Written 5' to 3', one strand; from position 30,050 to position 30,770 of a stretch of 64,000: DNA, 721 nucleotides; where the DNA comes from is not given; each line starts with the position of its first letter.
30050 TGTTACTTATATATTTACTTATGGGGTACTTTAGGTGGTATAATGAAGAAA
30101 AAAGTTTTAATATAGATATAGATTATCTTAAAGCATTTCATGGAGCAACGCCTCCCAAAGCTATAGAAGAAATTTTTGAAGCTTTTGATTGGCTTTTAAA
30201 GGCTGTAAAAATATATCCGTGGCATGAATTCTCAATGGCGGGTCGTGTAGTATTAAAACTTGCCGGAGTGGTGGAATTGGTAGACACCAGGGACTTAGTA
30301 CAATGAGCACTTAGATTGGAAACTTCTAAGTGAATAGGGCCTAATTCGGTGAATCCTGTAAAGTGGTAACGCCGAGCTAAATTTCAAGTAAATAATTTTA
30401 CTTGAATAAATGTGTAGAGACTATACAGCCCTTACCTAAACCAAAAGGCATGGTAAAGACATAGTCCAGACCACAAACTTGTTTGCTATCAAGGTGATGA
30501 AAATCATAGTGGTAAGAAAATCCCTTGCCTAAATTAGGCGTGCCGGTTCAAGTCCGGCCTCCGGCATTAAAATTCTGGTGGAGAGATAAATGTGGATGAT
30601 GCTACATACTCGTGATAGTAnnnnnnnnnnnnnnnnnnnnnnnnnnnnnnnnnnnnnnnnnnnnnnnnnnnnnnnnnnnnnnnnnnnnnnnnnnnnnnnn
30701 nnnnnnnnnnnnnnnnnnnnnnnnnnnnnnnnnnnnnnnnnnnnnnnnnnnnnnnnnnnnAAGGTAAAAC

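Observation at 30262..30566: Phage tRNA-Leu(UAA) gene interrupted by a group I intron in the anticodon loop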

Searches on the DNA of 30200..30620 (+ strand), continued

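Call 100: search_with_rna_model(model_id=R1, sources=[window, L122, L123, L124, L125, L126, L127, L128, L129, L130, L131, L132, L133, L134, L135, L136, L137, L138, L139, L140, L141, L142, L143, L144, L145, L146, L147, L148, L149, L150, L151, L152, L153, L154, L155, L156, L157, L158, L159, L160, L161, L162, L163, L164, L165, L166, L167, L168, L169, L170, L171, L172, L173, L174, L175, L176, L177, L178, L179, L180, L181, L182, L183, L184, L185, L186, L187, L188, L189, L190, L191, L192, L193, L194, L195, L196, L197, L198, L199, L200, L201, L202, L203, L204, L205, L206, L207, L208, L209, L210, L211, L212, L213, L214, L215, L216, L217, L218, L219, L220], max_evalue=0.00001, make_alignment=true)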
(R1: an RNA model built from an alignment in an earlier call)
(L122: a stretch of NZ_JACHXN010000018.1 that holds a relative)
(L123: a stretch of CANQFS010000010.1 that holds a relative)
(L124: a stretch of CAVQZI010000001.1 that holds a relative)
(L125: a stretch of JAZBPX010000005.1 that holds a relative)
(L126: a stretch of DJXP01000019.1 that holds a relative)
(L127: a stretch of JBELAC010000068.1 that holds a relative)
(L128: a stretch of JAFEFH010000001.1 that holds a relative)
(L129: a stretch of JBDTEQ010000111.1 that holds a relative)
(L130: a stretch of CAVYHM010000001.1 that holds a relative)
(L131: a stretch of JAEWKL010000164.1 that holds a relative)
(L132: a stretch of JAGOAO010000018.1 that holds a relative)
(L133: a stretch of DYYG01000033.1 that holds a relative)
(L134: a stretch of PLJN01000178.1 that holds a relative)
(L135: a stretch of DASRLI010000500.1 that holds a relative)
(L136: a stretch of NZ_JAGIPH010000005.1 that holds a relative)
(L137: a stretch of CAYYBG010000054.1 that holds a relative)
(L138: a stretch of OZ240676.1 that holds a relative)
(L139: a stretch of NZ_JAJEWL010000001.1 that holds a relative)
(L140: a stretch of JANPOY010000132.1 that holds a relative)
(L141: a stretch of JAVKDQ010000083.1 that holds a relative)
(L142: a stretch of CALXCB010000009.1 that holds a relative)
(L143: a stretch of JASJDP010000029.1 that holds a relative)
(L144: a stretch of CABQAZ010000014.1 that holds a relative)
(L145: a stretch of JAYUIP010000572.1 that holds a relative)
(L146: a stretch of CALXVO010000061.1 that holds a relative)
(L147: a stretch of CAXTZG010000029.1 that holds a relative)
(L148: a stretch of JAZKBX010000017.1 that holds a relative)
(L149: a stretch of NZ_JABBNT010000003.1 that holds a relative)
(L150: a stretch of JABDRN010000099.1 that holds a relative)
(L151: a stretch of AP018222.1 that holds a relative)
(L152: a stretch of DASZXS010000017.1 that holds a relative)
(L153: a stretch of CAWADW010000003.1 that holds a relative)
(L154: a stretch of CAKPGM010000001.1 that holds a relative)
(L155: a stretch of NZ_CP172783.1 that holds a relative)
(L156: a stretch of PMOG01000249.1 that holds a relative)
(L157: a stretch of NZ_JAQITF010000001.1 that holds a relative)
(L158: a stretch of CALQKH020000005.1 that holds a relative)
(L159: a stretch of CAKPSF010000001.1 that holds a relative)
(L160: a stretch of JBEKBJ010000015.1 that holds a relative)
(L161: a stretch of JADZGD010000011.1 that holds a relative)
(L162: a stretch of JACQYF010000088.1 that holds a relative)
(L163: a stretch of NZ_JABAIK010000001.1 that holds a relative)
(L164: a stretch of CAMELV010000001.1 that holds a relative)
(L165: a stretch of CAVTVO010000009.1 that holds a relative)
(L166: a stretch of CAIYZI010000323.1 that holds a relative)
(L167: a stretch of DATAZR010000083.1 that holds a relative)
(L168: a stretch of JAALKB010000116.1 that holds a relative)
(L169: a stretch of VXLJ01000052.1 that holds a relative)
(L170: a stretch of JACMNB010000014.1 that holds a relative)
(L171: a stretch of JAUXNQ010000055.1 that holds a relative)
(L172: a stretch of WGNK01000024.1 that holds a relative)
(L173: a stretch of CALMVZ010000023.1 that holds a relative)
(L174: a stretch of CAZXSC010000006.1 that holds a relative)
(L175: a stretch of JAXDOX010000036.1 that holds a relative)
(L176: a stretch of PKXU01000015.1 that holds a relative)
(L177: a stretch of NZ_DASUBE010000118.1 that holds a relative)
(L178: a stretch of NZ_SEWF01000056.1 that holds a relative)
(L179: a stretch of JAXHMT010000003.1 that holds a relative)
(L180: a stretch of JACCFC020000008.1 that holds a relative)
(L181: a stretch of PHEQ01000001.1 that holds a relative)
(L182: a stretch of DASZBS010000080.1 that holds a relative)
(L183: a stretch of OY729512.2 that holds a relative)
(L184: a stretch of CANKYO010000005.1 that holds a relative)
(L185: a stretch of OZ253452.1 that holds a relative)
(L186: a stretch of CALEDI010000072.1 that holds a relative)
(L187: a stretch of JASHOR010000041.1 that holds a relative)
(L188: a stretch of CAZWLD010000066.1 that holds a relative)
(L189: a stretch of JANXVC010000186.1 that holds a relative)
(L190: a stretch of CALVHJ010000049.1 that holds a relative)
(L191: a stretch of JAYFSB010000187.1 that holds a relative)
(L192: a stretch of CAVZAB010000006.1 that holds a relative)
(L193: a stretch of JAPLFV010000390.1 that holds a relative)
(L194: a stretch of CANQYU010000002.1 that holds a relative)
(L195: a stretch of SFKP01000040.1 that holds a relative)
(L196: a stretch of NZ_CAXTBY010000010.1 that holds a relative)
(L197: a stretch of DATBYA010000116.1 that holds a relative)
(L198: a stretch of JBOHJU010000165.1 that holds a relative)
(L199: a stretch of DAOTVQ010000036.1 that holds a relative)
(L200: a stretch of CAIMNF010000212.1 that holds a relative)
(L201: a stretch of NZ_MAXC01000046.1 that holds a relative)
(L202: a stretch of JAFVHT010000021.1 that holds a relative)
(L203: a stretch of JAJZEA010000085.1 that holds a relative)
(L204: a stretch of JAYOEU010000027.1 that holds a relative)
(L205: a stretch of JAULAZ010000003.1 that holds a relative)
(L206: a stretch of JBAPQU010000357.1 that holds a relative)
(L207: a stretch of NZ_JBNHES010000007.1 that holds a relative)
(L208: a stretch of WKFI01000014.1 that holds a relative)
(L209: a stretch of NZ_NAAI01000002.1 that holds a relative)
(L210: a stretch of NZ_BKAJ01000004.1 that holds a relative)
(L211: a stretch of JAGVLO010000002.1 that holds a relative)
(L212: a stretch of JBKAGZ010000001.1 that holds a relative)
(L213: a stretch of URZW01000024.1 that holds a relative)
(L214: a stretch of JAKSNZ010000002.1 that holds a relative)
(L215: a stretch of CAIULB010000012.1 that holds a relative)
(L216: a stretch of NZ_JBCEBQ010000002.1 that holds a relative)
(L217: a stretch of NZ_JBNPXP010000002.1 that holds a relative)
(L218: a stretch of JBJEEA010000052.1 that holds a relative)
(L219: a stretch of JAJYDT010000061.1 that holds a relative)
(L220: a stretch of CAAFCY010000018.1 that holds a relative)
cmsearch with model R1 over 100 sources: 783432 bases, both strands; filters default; matches with E-value up to 0.00001: 100.
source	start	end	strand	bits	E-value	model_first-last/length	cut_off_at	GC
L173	2443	2572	-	132.7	9.9e-27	1-126/126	no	0.41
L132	2093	2214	-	126.5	2.4e-25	1-126/126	no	0.48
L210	1792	1913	-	119.4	9.6e-24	1-126/126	no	0.55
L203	503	630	-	118.7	1.4e-23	1-126/126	no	0.53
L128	5592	5713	+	117.8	2.2e-23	1-126/126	no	0.56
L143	5575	5695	+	117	3.3e-23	1-126/126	no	0.54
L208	3156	3285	-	115.5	7.2e-23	1-126/126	no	0.58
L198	5044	5186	-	114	1.6e-22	1-126/126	no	0.61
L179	553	683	-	113.6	2e-22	1-126/126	no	0.61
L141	4272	4409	+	113.2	2.4e-22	1-126/126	no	0.58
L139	5239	5371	-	113.2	2.4e-22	1-126/126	no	0.49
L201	4957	5098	-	112.5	3.4e-22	1-126/126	no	0.54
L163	2339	2475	-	112.4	3.6e-22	1-126/126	no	0.47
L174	482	605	-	112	4.5e-22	1-126/126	no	0.51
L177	6080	6209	+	111.6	5.7e-22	1-126/126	no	0.53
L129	7801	7930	+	109.6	1.6e-21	1-126/126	no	0.52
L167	6975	7106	+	108.5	2.8e-21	1-126/126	no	0.55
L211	2324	2464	+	107.7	4.1e-21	1-126/126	no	0.51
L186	2163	2305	+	107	6e-21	1-126/126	no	0.48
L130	283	423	-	106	9.9e-21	1-126/126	no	0.56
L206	606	744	+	105.8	1.1e-20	1-126/126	no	0.58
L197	5785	5924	+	105.1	1.6e-20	1-126/126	no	0.56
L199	502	639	-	104.4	2.3e-20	1-126/126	no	0.49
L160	675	821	+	104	2.9e-20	1-126/126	no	0.62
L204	5389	5526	-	103.9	3e-20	1-126/126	no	0.57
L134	204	368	+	103.6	3.5e-20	1-126/126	no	0.58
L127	1345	1485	+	103.5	3.6e-20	1-126/126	no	0.6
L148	1183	1333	+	102.9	5e-20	1-126/126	no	0.42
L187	7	143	-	102.5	6.1e-20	1-126/126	no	0.62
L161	4942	5085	+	102.1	7.6e-20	1-126/126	no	0.6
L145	5166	5313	+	102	8.1e-20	1-126/126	no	0.42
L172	6909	7057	-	101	1.3e-19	1-126/126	no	0.61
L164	2228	2370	+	100.6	1.7e-19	1-126/126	no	0.51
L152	11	146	-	100.5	1.7e-19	1-126/126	no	0.58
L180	828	972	+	100.3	1.9e-19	1-126/126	no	0.49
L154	5500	5623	+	100.2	2e-19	1-126/126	no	0.4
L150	3313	3455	+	99.6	2.7e-19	1-126/126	no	0.47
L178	578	727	+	98.6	4.7e-19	1-126/126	no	0.41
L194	2483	2654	-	98.2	5.7e-19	1-126/126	no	0.36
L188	2298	2426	-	97.8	6.9e-19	1-126/126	no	0.4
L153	7626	7760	-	97.5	8e-19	1-126/126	no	0.53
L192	2808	2948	+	96.8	1.2e-18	1-126/126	no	0.65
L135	1111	1237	-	96.5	1.4e-18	1-126/126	no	0.52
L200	662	813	+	94.7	3.5e-18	1-126/126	no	0.49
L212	4588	4745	-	94.5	3.8e-18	1-126/126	no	0.58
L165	7369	7538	+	94.4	4.1e-18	1-126/126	no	0.64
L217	1274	1418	+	94.3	4.3e-18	1-126/126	no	0.47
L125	465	620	-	94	5e-18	1-126/126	no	0.54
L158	1440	1582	+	94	5e-18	1-126/126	no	0.53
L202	4083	4251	+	93.6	6.1e-18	1-126/126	no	0.47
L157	6870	7015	-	93.5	6.4e-18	1-126/126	no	0.51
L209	7355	7500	-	93.1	8e-18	1-126/126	no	0.51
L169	2761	2897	+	93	8.5e-18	1-126/126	no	0.48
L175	7133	7289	+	92.9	8.8e-18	1-126/126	no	0.63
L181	2077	2234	-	92.8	9.6e-18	1-126/126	no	0.59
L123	2649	2782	+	92.6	1.1e-17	1-126/126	no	0.4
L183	5077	5226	+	91.9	1.5e-17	1-126/126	no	0.6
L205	4236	4394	-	91.9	1.5e-17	1-126/126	no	0.47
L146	142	272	+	91.8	1.5e-17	1-126/126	no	0.39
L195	493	623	+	91.8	1.6e-17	1-126/126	no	0.37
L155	6734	6878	+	91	2.4e-17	1-126/126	no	0.48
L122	1643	1779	-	90.8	2.6e-17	1-126/126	no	0.57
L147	3715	3857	-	90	4e-17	1-126/126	no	0.66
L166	269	417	-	89.8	4.4e-17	1-126/126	no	0.46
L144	164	293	+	89.2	6e-17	1-126/126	no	0.41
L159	2045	2168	-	89.1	6.3e-17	1-126/126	no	0.41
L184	3902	4059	+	88.6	8e-17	1-126/126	no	0.56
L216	2781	2924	-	88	1.1e-16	1-126/126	no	0.56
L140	459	610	-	87.3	1.6e-16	1-126/126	no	0.57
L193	1929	2079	-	87.3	1.6e-16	1-126/126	no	0.46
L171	5223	5376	+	86.4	2.6e-16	1-126/126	no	0.47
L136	2727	2873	+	86.2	2.9e-16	1-126/126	no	0.58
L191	1893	2063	-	86.1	2.9e-16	1-126/126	no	0.64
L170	532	684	-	86.1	3e-16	1-126/126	no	0.49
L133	1730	1884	-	85.7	3.8e-16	1-126/126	no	0.67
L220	850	979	+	84.9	5.6e-16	1-126/126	no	0.42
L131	188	347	+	84.7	6.1e-16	1-126/126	no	0.64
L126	3381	3510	+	84.2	8.1e-16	1-126/126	no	0.38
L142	6978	7107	-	83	1.5e-15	1-126/126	no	0.41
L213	407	536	+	82.8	1.6e-15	1-126/126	no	0.43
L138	1705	1850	+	82.5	1.9e-15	1-126/126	no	0.6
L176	6474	6616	+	81.1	3.9e-15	1-126/126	no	0.55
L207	2979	3135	+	81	4.3e-15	1-126/126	no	0.69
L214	1918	2060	+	79.6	8.7e-15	1-126/126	no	0.4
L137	3604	3750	-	79.4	9.7e-15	1-126/126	no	0.43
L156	4622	4783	+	74.9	1e-13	1-126/126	no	0.64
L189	3475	3627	+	74.6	1.1e-13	1-126/126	no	0.67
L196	6895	7048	+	74.1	1.5e-13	1-126/126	no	0.71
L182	7244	7431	+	72.9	2.9e-13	1-126/126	no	0.61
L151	6394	6530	+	70.2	1.1e-12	1-126/126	no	0.46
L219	6366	6509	+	66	9.9e-12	1-126/126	no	0.55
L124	7884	8000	-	64.8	1.8e-11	28-126/126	5'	0.6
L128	6088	6217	-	64.7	1.9e-11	1-126/126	no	0.56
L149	5113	5234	-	58.5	4.9e-10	1-126/126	no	0.57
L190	544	661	-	52.5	1.1e-08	1-126/126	no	0.37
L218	6672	6780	+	47.8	1.2e-07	1-126/126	no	0.35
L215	1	102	+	45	5.2e-07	26-126/126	5'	0.54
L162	1623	1767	+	44.8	5.8e-07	1-126/126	no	0.47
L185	4133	4284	-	42.1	2.3e-06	1-126/126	no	0.43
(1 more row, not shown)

Alignment A4: 100 matches aligned to the model, 264 columns, each read 5' to 3' on its own strand. Consensus structure (alignment columns), stored with it:
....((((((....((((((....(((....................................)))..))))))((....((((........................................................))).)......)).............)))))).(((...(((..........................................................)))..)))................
